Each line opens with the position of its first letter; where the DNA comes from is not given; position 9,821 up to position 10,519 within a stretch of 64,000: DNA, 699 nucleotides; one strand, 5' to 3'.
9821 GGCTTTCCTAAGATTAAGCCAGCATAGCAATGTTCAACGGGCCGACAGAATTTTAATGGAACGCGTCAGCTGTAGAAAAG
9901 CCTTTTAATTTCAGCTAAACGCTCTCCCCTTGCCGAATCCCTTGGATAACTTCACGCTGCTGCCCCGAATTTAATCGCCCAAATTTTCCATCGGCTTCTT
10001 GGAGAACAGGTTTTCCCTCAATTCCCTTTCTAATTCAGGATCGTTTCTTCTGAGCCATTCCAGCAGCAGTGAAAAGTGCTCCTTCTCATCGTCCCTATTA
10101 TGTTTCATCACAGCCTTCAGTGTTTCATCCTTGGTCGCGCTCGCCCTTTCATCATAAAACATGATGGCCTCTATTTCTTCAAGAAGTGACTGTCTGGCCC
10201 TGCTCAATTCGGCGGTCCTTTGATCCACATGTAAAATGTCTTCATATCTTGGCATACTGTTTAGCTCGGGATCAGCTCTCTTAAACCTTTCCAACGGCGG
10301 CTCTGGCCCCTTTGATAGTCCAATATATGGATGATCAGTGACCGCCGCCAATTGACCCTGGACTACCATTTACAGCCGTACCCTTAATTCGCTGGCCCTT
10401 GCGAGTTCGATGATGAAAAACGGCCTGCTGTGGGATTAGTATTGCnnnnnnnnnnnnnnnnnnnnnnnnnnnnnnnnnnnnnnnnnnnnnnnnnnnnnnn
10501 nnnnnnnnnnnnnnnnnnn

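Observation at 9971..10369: Encapsulated-ferritin-like gene without a targeting peptide or a neighbouring encapsulin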

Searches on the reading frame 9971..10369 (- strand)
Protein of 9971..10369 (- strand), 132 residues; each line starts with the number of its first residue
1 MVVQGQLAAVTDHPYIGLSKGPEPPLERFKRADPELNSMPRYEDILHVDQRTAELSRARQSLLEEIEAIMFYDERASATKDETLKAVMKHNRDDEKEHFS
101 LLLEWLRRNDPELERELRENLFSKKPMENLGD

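Call 3: search_protein_families(library=pfam, proteins=[window:9971-10369:-], max_evalue=1)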
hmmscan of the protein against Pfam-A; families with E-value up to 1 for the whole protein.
window:9971-10369:- (132 aa): 7 families
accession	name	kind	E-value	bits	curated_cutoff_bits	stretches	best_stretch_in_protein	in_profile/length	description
PF22277.2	EncFtn-like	-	1.7e-29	101.9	27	1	44-123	5-84/85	EncFtn-like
PF02915.23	Rubrerythrin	-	0.0019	19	22.8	1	61-118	6-65/137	Rubrerythrin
PF03232.19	COQ7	-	0.029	14.5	23.5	1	65-107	14-57/169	Ubiquinone biosynthesis protein COQ7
PF06891.17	P2_Phage_GpR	-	0.057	14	25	1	83-118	49-86/133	P2 phage tail completion protein R (GpR)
PF07040.16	DUF1326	-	0.15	12.6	25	1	65-103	59-97/177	Protein of unknown function (DUF1326)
PF25046.1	DUF7790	-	0.21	11.4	23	1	47-121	47-120/272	Domain of unknown function (DUF7790)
PF20920.2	DAXX_hist_bd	-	0.29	11.5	27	0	76-99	49-75/84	Death domain-associated protein 6, histone binding domain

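Call 4: search_protein_families(library=ncbifam, proteins=[window:9971-10369:-], max_evalue=1)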
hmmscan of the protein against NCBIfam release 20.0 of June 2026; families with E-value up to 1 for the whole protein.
window:9971-10369:- (132 aa): 6 families
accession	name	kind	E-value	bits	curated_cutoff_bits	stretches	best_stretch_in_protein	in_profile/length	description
TIGR04535.1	ferrit_encaps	subfamily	8.8e-27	93.3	125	1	47-129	7-89/114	encapsulin-associated ferritin-like protein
NF058679.1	EncB_fam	subfamily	2.1e-19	69.6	90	1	54-122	21-89/117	encapsulin nanocompartment ferritin-likeEncB family encapsulin nanocompartment ferritin-like cargo protein cargo protein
NF058678.1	EncB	exception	0.00084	19.6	210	1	50-110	7-67/160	encapsulin nanocompartment ferritin-like cargo protein EncB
NF033656.1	DMQ_monoox_COQ7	equivalog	0.019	14.6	180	1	44-100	33-89/205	2-polyprenyl-3-methyl-6-methoxy-1,4-benzoquinone monooxygenase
NF006286.0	PRK08462.1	equivalog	0.095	11.5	740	1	42-87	220-265/445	acetyl-CoA carboxylase biotin carboxylase subunit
NF045676.1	FeExpMbfA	equivalog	0.31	10.4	450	1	53-104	94-146/318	iron exporter MbfA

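Call 5: search_solved_structures(query=window:9971-10369:-, max_evalue=10, show_alignments=4)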
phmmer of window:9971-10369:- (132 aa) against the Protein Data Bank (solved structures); distinct sequences matched with E-value up to 10: 20.
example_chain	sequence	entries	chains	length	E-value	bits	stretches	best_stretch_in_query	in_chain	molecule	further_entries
3k6c_A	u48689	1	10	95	1.2e-22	83.7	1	43-128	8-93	Uncharacterized protein NE0167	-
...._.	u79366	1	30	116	6.9e-19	71.5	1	42-127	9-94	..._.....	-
33bf_A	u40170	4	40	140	1.3e-18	70.5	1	42-127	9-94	Encapsulated ferritin-like protein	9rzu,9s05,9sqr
6suw_A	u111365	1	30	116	4.2e-18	68.9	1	42-127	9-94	Uncharacterized protein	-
5l89_A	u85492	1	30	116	4.2e-18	68.9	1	42-127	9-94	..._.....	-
5l8b_A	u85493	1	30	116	4.2e-18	68.9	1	42-127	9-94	Uncharacterized protein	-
6sv1_A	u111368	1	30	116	4.2e-18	68.9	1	42-127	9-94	Encapsulated Ferritin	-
5l8g_A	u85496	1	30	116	1.7e-17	67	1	42-127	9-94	Uncharacterized protein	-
5l8f_A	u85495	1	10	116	6.7e-16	61.8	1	42-127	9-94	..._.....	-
5n5f_A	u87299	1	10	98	1.8e-14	57.3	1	48-130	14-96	encapsulated ferritin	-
7oe2_1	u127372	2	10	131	3.9e-14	56.1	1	47-129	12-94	Haliangium ochraceum Encapsulated ferritin localisation sequence | Haliangium ochraceum encapsulated ferritin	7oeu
7s8t_A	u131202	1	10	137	2.8e-07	34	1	52-119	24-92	EncC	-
5n5e_e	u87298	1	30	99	0.0017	21.7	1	58-121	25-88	PFC_05175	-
7s5k_A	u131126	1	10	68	0.0037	20.7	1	54-110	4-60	EncB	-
7s5c_A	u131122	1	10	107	0.0059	20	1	53-110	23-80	EncB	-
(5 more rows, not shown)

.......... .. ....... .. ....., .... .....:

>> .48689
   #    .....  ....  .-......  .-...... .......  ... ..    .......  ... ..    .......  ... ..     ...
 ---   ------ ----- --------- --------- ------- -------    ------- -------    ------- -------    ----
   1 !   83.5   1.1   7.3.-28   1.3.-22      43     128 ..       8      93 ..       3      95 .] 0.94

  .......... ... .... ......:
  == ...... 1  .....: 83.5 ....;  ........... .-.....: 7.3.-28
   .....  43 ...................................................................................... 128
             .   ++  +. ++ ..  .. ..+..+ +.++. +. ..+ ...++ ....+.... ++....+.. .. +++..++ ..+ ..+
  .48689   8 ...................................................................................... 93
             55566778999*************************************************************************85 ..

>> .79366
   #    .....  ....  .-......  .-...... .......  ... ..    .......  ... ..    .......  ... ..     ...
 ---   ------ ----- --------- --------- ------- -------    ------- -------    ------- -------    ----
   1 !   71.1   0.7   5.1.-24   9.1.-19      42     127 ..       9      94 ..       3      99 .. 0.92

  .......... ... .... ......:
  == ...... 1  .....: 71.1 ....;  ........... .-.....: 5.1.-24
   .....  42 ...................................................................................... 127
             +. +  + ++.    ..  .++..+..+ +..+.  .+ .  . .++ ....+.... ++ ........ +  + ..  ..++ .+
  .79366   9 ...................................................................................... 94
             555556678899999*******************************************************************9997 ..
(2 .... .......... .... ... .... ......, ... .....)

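Call 6: find_homologous_proteins(query=window:9971-10369:-, max_evalue=0.001)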
Query window:9971-10369:- (132 aa): 226 proteins with E <= 0.001 among 246 candidates; the best 120 are listed.
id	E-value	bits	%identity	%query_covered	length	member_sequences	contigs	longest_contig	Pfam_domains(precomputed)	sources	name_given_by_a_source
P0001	2.5e-80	285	100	100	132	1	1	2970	PF22277.3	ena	-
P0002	9.0e-76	270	99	95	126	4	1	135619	PF22277.3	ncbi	-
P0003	2.3e-52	194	100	71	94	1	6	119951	PF22277.3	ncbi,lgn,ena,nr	ncbi:MAG: ferritin [Nitrososphaerota archaeon]|nr:ferritin [Nitrososphaerota archaeon] MDG7048901.1 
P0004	1.5e-51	192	99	71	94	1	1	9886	PF22277.3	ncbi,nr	ncbi:MAG: ferritin [Nitrososphaerota archaeon]|nr:ferritin [Nitrososphaerota archaeon]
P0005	7.1e-51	189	98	71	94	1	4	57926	PF22277.3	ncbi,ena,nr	ncbi:MAG: ferritin [Nitrososphaerota archaeon]|nr:ferritin [Nitrososphaerota archaeon] MDG7037688.1 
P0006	1.4e-49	185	96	71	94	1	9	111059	PF22277.3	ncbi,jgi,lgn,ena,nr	ncbi:MAG: ferritin [Nitrososphaerota archaeon]|jgi:hypothetical protein|nr:ferritin [Nitrososphaerot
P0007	1.1e-48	182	95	71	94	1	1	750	PF22277.3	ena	-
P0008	9.2e-42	160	84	71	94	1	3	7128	PF22277.3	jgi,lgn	-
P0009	1.9e-39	153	96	59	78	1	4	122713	PF22277.3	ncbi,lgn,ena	-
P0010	2.3e-38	149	76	71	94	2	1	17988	PF22277.3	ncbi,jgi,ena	-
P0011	2.8e-38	149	76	71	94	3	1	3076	PF22277.3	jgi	-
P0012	5.2e-37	145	72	71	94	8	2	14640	PF22277.3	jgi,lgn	jgi:hypothetical protein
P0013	7.6e-37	144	71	71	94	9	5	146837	PF22277.3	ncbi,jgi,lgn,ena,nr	ncbi:MAG: ferritin [Nitrososphaeria archaeon]|nr:hypothetical protein [Conexivisphaerales archaeon]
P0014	9.5e-37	144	71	71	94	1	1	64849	PF22277.3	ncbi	ncbi:MAG: ferritin [Nitrososphaeria archaeon]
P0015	1.0e-36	144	74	71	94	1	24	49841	PF22277.3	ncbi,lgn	ncbi:MAG: hypothetical protein QXY52_06170 [Conexivisphaerales archaeon]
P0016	1.7e-36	143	71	71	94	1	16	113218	PF22277.3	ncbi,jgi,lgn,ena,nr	ncbi:MAG: ferritin [Thaumarchaeota archaeon]|jgi:hypothetical protein|nr:ferritin [Nitrososphaerota 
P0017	2.4e-36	143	70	71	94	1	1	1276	PF22277.3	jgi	jgi:hypothetical protein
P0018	2.4e-36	143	70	71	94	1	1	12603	PF22277.3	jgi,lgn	jgi:hypothetical protein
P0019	2.4e-36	142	70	71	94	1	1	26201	PF22277.3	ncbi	ncbi:MAG: ferritin [Nitrososphaeria archaeon]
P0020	3.2e-36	142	71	71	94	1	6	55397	PF22277.3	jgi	-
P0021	3.9e-36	142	71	71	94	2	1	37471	PF22277.3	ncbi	ncbi:MAG: ferritin [Nitrososphaeria archaeon]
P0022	4.2e-36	142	70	71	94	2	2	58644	PF22277.3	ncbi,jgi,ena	ncbi:MAG: ferritin [Thermocladium sp.]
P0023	5.2e-36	141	70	71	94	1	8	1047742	PF22277.3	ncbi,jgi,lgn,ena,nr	ncbi:MAG: ferritin [Thermocladium sp. ECH_B]|nr:MAG: ferritin [Thermocladium sp. ECH_B]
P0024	7.0e-36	141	70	71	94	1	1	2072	PF22277.3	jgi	-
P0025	8.3e-36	141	67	73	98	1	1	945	PF22277.3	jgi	-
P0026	1.0e-35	140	70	71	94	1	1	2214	PF22277.3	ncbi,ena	-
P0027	1.9e-35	140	70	71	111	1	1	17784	PF22277.3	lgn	-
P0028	2.0e-35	140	70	71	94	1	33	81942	PF22277.3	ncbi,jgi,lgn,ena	ncbi:MAG: ferritin [Nitrososphaeria archaeon]|jgi:Uncharacterized conserved protein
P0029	5.0e-35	138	70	71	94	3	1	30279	PF22277.3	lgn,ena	-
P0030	9.6e-34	134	70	71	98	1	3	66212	PF22277.3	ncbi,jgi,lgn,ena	-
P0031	3.0e-33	133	70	71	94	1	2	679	PF22277.3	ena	-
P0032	3.4e-33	132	70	71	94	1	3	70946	PF22277.3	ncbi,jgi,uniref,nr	ncbi:MAG: hypothetical protein AMDU4_FER2C00003G0023 [Ferroplasma sp. Type II]|uniref:ferritin famil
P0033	4.1e-33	132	70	71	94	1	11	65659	PF22277.3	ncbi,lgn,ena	-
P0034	4.4e-33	132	69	73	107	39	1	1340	PF22277.3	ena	-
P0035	5.2e-33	132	68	71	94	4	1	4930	PF22277.3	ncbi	-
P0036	6.0e-33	132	69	71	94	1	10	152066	PF22277.3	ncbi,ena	-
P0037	7.1e-33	131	70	71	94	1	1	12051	PF22277.3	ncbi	-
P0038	7.4e-33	131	70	71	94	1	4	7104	PF22277.3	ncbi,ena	-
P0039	8.4e-33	131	70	71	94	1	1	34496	PF22277.3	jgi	jgi:hypothetical protein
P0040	9.1e-33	131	68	73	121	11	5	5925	PF22277.3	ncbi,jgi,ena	jgi:hypothetical protein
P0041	9.6e-33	131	69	71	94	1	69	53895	PF22277.3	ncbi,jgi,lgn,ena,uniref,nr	ncbi:MAG: ferritin [Candidatus Thermoplasmatota archaeon]|jgi:hypothetical protein|uniref:ferritin f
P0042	9.7e-33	131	69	71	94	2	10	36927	PF22277.3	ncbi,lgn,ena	-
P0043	9.8e-33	131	70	71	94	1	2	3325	PF22277.3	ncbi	-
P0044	1.1e-32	131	70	71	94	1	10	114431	PF22277.3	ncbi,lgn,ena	-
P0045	1.1e-32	131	69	71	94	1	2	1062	PF22277.3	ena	-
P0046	1.1e-32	131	70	71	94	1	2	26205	PF22277.3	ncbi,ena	-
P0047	1.2e-32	131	72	71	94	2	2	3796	PF22277.3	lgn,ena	-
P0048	1.2e-32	131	70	71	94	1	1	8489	PF22277.3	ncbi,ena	-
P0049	1.4e-32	130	70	71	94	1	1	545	PF22277.3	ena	-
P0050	1.4e-32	130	70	71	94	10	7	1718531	PF22277.3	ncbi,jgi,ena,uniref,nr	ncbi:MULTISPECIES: ferritin [Acidiplasma]|jgi:hypothetical protein|uniref:Ferritin n=1 Tax=Acidiplas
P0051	1.5e-32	130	70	71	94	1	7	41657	PF22277.3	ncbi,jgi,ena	jgi:hypothetical protein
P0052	1.6e-32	130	69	71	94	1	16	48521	PF22277.3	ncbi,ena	-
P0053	1.9e-32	130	70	71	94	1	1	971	PF22277.3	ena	-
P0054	1.9e-32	130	68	71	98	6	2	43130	PF22277.3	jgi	jgi:hypothetical protein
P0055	2.0e-32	130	69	71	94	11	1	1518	PF22277.3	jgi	-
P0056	2.3e-32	130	69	71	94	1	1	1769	PF22277.3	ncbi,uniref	ncbi:ferritin [Ferroplasma sp.]|uniref:ferritin family protein n=1 Tax=Ferroplasma sp. TaxID=2591003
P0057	2.5e-32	130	69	71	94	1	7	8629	PF22277.3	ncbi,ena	-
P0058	2.6e-32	129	69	71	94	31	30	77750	PF22277.3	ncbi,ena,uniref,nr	ncbi:ferritin [Ferroplasma sp.]|uniref:ferritin family protein n=1 Tax=Ferroplasma sp. TaxID=2591003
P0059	3.2e-32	129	67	71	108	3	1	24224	PF22277.3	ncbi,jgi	-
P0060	3.4e-32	129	69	71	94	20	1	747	PF22277.3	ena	-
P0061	3.7e-32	129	68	71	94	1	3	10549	PF22277.3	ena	-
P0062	4.1e-32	129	69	71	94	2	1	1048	PF22277.3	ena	-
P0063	4.2e-32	129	70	69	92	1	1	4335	PF22277.3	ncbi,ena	-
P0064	4.5e-32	129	68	71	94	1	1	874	PF22277.3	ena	-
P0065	4.6e-32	129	68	71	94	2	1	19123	PF22277.3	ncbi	ncbi:MAG: ferritin [Thermoplasmata archaeon]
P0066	5.3e-32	128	67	71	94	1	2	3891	PF22277.3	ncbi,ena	-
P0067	5.4e-32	128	70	71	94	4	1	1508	PF22277.3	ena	-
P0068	5.8e-32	128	68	71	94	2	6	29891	PF22277.3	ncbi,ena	-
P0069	7.6e-32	128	70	71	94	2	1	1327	PF22277.3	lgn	-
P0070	7.8e-32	128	68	71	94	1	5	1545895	PF22277.3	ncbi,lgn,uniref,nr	ncbi:ferritin family protein [Picrophilus oshimae]|uniref:Ferritin n=1 Tax=Picrophilus torridus (str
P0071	1.0e-31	128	69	69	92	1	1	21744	PF22277.3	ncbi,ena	-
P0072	1.1e-31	127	72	65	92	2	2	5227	PF22277.3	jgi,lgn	-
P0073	1.1e-31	127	69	69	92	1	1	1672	PF22277.3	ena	-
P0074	1.2e-31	127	70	71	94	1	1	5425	PF22277.3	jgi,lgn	-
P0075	2.2e-31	127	67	71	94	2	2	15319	PF22277.3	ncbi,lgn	-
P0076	2.4e-31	126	69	69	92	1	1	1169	PF22277.3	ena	-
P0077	3.0e-31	126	70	71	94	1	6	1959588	PF22277.3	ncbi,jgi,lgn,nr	ncbi:MAG: ferritin [Thermoplasmatales archaeon B_DKE]|nr:MAG: ferritin [Thermoplasmatales archaeon B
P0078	3.2e-31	126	69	69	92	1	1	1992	PF22277.3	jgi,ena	jgi:hypothetical protein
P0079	4.3e-31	126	69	71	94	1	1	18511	PF22277.3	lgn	-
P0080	4.6e-31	125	64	71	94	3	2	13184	PF22277.3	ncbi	ncbi:MAG: ferritin [Thermoplasmata archaeon]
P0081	5.4e-31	125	66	73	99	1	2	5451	PF22277.3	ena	-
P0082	7.2e-31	125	67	71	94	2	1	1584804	PF22277.3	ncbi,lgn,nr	ncbi:ferritin family protein [Thermoplasma volcanium]|nr:ferritin family protein [Thermoplasma volca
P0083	8.4e-31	125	68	71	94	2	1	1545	PF02915.24,PF22277.3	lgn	-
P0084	1.3e-30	124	67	71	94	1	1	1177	PF22277.3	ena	-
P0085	1.5e-30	124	68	71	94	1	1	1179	PF22277.3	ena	-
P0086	2.0e-30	123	67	71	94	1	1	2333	PF22277.3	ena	-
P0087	2.3e-30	123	67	71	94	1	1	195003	PF22277.3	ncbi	ncbi:MAG: ferritin [Thermoplasmata archaeon]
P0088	2.6e-30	123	73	65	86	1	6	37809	PF22277.3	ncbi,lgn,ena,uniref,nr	ncbi:ferritin [Candidatus Parvarchaeota archaeon]|uniref:Ferritin n=1 Tax=Candidatus Acidifodinimicr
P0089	2.8e-30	123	67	71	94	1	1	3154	PF22277.3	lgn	-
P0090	2.8e-30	123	67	71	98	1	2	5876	PF22277.3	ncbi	-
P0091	3.0e-30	123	68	71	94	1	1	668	PF22277.3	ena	-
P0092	3.1e-30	123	67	71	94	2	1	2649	PF22277.3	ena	-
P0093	3.1e-30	123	68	71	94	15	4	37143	PF22277.3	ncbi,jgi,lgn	ncbi:MAG: ferritin [Thermoplasmataceae archaeon]|jgi:hypothetical protein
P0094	3.2e-30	123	67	71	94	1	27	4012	PF22277.3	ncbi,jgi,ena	jgi:hypothetical protein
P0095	3.3e-30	123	67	71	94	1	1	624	PF22277.3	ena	-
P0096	3.3e-30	123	66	71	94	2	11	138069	PF02915.24,PF22277.3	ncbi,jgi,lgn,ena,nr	ncbi:MAG: ferritin [Candidatus Marsarchaeota archaeon]|jgi:hypothetical protein|nr:ferritin [Candida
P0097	3.3e-30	123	67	71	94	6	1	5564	PF22277.3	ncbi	ncbi:MAG: ferritin family protein [Thermoplasmata archaeon]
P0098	3.7e-30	123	67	71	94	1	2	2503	PF22277.3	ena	-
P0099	4.3e-30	122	65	71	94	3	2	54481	PF22277.3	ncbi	ncbi:MAG: ferritin [Thermoplasmata archaeon]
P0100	4.4e-30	122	73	65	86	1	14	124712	PF22277.3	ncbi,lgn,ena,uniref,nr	ncbi:ferritin [Candidatus Parvarchaeota archaeon]|uniref:Ferritin n=1 Tax=Candidatus Acidifodinimicr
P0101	4.6e-30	122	66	71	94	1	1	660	PF22277.3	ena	-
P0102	4.7e-30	122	67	71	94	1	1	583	PF22277.3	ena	-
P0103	4.9e-30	122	66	71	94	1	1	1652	PF22277.3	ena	-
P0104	6.0e-30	122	66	71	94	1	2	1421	PF22277.3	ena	-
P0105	6.1e-30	122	66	71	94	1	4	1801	PF22277.3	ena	-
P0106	6.8e-30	122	66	71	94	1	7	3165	PF22277.3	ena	-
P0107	7.1e-30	122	67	71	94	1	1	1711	PF22277.3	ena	-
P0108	7.5e-30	122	68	71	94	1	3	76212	PF22277.3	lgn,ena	-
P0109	7.6e-30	122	66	71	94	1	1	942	PF22277.3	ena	-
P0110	8.8e-30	121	67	71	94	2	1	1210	PF22277.3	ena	-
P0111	1.1e-29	121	66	71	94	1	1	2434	PF22277.3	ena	-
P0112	1.2e-29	121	67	71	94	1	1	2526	PF02915.24,PF22277.3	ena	-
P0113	1.4e-29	121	66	71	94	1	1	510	PF22277.3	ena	-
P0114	1.8e-29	120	66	71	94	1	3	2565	PF22277.3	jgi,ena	jgi:hypothetical protein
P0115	1.9e-29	120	72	65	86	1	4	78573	PF22277.3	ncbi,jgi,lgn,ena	jgi:hypothetical protein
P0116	2.0e-29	120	65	71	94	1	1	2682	PF22277.3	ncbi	-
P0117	2.0e-29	120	68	71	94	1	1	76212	PF22277.3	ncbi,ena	-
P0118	2.2e-29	120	64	71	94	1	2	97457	PF22277.3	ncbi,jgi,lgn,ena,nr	ncbi:MAG: ferritin [Candidatus Marsarchaeota archaeon]|nr:ferritin [Candidatus Marsarchaeota archaeo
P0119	2.3e-29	120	66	71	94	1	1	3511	PF22277.3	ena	-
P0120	2.4e-29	120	66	71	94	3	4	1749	PF22277.3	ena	-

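Call 7: find_encoding_contigs(protein=window:9971-10369:-, flank=10000, max_places=10)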
Protein window:9971-10369:- (132 aa): 1 contig read that carries it; 1 place shown.
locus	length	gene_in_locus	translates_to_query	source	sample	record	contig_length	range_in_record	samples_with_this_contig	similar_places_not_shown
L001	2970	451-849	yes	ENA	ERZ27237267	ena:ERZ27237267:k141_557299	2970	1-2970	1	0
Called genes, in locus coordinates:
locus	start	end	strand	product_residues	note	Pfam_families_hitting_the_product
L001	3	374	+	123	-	?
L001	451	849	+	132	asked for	PF22277:EncFtn-like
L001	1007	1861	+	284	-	PF01145:Band_7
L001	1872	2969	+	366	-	?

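Call 28: find_encoding_contigs(protein=P0003, flank=10000, max_places=3)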
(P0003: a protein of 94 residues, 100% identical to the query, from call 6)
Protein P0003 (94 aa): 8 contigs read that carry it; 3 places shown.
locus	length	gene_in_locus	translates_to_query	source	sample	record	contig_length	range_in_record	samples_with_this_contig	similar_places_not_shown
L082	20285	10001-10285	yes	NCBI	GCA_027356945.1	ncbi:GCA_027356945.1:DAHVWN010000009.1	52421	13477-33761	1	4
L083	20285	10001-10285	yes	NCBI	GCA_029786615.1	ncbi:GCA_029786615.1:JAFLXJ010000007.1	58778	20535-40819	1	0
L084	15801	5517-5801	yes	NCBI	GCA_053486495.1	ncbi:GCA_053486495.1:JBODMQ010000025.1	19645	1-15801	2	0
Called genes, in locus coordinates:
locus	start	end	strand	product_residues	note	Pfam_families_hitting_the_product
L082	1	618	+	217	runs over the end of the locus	-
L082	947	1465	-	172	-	-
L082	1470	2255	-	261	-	-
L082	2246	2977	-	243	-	PF01261:AP_endonuc_2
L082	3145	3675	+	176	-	PF00265:TK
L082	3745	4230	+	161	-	PF12682:Flavodoxin_4 (faint)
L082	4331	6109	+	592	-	PF04068:Fer4_RLI, PF13237:Fer4_10 (faint), PF14697:Fer4_21 (weak), PF25160:LdpA_Fe-S-bd (weak), PF00037:Fer4, PF12837:Fer4_6 (weak), PF00005:ABC_tran, PF00005:ABC_tran, +3 more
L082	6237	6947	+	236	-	PF01569:PAP2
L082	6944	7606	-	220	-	PF01209:Ubie_methyltran, PF13489:Methyltransf_23 (weak), PF08241:Methyltransf_11, PF08242:Methyltransf_12 (weak), PF13649:Methyltransf_25, PF13847:Methyltransf_31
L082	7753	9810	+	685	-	PF03190:Thioredox_DsbH, PF13899:Thioredoxin_7, PF07470:Glyco_hydro_88 (faint)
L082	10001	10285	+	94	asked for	PF22277:EncFtn-like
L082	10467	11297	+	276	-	PF01145:Band_7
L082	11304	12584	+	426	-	PF25145:NfeD1b_N, PF24961:NfeD_membrane, PF01957:NfeD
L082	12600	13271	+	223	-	PF01209:Ubie_methyltran, PF13847:Methyltransf_31, PF08241:Methyltransf_11, PF08242:Methyltransf_12, PF13649:Methyltransf_25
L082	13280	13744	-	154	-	-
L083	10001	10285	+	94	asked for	PF22277:EncFtn-like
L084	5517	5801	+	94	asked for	PF22277:EncFtn-like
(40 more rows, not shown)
